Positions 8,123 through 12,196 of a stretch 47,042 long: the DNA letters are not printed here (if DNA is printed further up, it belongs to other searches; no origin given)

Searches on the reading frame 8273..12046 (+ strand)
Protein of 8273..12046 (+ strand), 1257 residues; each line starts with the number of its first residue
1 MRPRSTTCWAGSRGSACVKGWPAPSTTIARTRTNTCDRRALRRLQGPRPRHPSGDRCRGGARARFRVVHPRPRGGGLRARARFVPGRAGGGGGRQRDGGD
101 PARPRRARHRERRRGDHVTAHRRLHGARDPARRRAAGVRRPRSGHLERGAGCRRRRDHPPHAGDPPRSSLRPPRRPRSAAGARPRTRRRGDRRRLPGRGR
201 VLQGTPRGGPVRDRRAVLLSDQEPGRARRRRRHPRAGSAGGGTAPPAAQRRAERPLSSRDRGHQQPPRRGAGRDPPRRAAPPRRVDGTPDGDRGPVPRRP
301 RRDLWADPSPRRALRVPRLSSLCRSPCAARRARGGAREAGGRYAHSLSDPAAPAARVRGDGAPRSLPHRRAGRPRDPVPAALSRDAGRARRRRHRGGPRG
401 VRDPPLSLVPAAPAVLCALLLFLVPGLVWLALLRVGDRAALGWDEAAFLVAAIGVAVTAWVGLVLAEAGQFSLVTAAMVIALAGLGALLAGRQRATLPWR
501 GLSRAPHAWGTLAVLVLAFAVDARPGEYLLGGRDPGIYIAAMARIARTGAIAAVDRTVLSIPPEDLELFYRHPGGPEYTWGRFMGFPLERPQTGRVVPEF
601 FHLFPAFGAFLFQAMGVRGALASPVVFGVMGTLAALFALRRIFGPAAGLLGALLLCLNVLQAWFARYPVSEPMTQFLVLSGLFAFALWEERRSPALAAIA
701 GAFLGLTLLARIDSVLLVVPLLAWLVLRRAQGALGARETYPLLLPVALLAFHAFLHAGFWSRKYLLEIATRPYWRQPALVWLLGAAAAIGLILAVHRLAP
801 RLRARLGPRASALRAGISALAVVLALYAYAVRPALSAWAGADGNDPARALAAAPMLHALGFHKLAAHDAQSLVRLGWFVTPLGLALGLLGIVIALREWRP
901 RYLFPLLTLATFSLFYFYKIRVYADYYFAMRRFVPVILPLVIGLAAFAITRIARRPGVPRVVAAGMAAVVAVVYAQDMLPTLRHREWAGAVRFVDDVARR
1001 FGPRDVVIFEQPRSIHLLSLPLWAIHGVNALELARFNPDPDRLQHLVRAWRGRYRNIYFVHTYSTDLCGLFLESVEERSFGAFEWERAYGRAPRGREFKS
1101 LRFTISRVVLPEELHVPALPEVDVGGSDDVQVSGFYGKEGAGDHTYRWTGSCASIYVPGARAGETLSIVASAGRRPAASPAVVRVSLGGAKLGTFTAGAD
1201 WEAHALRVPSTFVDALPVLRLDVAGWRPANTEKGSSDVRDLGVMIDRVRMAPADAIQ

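Call 65: search_protein_families(library=pfam, proteins=[window:8273-12046:+], max_evalue=0.00001)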
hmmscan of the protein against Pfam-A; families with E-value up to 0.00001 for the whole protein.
window:8273-12046:+ (1257 aa): 1 family
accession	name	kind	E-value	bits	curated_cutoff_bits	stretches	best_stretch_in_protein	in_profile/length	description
PF13231.12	PMT_2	-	6.5e-07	30.1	26.1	1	606-752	11-155/160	Dolichyl-phosphate-mannose-protein mannosyltransferase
